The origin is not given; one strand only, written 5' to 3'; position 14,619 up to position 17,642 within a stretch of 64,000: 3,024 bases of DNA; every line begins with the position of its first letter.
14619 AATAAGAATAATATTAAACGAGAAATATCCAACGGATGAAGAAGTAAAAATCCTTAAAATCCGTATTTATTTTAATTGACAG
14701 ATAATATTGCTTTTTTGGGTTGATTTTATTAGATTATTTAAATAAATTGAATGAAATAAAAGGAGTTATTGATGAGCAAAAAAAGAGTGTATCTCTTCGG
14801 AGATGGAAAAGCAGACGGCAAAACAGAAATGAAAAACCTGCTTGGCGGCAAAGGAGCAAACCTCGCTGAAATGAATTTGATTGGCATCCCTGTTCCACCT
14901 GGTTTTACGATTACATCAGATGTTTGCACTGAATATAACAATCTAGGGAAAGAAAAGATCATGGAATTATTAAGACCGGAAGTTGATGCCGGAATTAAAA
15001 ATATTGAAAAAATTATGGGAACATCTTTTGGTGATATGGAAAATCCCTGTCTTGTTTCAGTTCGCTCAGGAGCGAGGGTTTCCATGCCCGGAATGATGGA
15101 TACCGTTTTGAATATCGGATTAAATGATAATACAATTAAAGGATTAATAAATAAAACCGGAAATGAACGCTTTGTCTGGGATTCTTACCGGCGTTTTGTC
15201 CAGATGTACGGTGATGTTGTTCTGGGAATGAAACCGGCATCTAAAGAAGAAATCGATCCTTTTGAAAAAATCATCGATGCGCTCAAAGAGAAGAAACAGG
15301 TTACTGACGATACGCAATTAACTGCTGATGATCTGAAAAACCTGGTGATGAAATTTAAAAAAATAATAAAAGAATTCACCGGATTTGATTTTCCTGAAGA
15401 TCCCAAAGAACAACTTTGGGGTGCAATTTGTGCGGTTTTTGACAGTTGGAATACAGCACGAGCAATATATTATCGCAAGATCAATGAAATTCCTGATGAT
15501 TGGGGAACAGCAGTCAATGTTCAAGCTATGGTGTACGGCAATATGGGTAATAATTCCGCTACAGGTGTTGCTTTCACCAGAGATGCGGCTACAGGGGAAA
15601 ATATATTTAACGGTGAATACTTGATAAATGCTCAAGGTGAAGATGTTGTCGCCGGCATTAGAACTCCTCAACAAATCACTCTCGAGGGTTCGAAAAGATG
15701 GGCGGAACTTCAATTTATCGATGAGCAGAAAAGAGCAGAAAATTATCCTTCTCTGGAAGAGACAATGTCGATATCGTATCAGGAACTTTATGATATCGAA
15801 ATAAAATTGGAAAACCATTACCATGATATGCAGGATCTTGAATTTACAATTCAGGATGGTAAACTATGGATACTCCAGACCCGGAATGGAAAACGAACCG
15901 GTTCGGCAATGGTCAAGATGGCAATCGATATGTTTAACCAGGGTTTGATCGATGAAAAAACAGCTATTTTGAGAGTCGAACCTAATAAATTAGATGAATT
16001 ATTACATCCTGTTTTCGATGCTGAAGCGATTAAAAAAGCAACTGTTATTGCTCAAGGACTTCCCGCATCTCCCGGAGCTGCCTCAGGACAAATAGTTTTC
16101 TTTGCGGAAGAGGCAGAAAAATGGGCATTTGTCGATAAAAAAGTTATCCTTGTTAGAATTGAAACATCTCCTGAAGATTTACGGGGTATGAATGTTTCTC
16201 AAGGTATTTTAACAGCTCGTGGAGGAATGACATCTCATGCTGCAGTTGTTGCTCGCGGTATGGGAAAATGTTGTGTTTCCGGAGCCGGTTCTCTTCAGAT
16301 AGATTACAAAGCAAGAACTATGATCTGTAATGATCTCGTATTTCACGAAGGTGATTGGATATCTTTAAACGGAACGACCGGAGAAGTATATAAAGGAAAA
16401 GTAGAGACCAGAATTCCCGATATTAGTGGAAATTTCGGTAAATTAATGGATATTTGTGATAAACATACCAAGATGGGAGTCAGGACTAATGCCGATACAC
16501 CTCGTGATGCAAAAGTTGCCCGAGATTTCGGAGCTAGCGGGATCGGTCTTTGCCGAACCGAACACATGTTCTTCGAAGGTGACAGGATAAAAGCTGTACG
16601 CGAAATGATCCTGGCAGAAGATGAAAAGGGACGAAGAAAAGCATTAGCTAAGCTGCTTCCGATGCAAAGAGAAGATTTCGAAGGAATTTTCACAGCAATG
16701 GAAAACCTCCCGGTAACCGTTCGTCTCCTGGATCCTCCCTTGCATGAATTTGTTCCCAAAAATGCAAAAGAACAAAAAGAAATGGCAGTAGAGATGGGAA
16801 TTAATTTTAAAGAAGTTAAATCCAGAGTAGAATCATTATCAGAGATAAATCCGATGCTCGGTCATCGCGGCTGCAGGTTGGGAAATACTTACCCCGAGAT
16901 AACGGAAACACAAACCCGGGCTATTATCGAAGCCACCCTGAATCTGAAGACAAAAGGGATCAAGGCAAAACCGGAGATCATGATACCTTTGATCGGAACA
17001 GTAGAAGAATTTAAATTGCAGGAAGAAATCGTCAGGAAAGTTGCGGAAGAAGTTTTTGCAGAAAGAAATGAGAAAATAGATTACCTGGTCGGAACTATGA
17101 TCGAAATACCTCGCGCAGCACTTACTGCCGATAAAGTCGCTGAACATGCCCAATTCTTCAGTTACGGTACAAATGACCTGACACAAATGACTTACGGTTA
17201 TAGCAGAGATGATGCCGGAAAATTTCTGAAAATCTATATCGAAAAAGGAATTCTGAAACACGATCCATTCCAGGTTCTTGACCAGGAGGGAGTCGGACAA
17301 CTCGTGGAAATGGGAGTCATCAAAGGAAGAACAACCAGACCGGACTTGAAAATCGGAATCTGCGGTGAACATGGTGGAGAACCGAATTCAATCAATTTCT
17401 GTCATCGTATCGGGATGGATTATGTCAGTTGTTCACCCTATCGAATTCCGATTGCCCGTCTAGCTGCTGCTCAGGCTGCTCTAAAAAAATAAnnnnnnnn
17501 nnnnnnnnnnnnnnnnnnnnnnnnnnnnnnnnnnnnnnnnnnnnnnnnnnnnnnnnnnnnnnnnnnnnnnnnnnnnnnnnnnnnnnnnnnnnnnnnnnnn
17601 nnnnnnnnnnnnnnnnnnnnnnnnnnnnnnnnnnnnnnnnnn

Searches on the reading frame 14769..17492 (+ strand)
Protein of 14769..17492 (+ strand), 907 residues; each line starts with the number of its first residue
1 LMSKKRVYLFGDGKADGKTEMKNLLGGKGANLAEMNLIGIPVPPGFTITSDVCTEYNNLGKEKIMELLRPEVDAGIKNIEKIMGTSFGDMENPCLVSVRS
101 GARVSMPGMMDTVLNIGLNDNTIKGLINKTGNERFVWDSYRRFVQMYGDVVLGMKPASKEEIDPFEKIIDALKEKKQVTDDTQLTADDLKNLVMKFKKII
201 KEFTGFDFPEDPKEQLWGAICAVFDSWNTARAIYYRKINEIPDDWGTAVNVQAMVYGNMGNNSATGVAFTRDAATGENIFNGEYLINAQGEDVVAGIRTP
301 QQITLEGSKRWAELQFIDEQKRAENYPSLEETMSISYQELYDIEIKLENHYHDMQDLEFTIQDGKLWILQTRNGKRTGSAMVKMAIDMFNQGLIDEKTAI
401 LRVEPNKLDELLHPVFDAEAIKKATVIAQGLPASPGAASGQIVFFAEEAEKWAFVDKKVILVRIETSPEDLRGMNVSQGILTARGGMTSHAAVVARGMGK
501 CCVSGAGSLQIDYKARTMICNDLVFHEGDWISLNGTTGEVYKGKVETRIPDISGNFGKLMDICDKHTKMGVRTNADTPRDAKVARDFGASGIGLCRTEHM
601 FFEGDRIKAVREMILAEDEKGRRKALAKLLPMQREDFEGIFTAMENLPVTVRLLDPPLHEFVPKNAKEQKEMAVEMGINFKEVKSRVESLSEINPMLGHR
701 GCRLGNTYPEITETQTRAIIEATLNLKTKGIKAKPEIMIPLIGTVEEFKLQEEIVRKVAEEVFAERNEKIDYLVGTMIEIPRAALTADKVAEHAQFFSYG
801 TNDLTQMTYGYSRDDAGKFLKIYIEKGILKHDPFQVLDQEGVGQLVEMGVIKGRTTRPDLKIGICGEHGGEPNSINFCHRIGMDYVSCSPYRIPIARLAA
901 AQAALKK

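Call 20: search_protein_families(library=ncbifam, proteins=[window:14769-17492:+], max_evalue=0.00001)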
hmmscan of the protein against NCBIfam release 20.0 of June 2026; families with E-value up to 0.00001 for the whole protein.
window:14769-17492:+ (907 aa): 19 families
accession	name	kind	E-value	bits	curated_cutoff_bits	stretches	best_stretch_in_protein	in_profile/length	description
TIGR01828.1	pyru_phos_dikin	equivalog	0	1344.5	843.45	1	4-905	1-865/865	pyruvate, phosphate dikinase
NF004531.0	PRK05878.1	equivalog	1.2e-138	463.1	456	2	18-304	19-253/534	pyruvate, phosphate dikinase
NF005057.0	PRK06464.1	equivalog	2.5e-68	230.9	598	1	214-894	151-779/798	phosphoenolpyruvate synthase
TIGR01418.1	PEP_synth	equivalog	3e-60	204.4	739.75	1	214-891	145-770/784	pyruvate, water dikinase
TIGR01417.1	PTS_I_fam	equivalog_domain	2.4e-36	125.3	341.7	2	690-898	347-534/565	phosphoenolpyruvate--protein phosphotransferase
NF008382.0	PRK11177.1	equivalog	1.2e-29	103.5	824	2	691-894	349-531/575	phosphoenolpyruvate-protein phosphotransferase PtsI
NF008283.0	PRK11061.1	equivalog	5.7e-22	77.8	583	1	690-889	513-690/748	phosphoenolpyruvate--protein phosphotransferase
NF004881.0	PRK06241.2-2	equivalog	7.2e-20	70.9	883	1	220-373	145-309/898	phosphoenolpyruvate synthase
NF004878.0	PRK06241.1-3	subfamily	1.8e-17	62.7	945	2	213-372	141-309/891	phosphoenolpyruvate synthase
NF052632.1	undecylprod_RedH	equivalog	2.8e-15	55.3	1350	1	18-120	10-125/880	undecylprodigiosin ligase RedH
NF004880.0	PRK06241.2-1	equivalog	1.8e-14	52.6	972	1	219-372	141-278/837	phosphoenolpyruvate synthase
NF004877.0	PRK06241.1-2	subfamily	9e-12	44.1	866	0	220-372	149-310/869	phosphoenolpyruvate synthase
NF004882.0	PRK06241.2-3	equivalog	1e-11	43.7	850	1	426-542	716-818/827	phosphoenolpyruvate synthase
NF004883.0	PRK06241.2-4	equivalog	3.3e-10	38.8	1063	0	425-508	809-890/928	phosphoenolpyruvate synthase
NF052631.1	prodigiosin_PigC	equivalog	5.2e-10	37.9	1300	0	284-373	211-296/883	prodigiosin ligase PigC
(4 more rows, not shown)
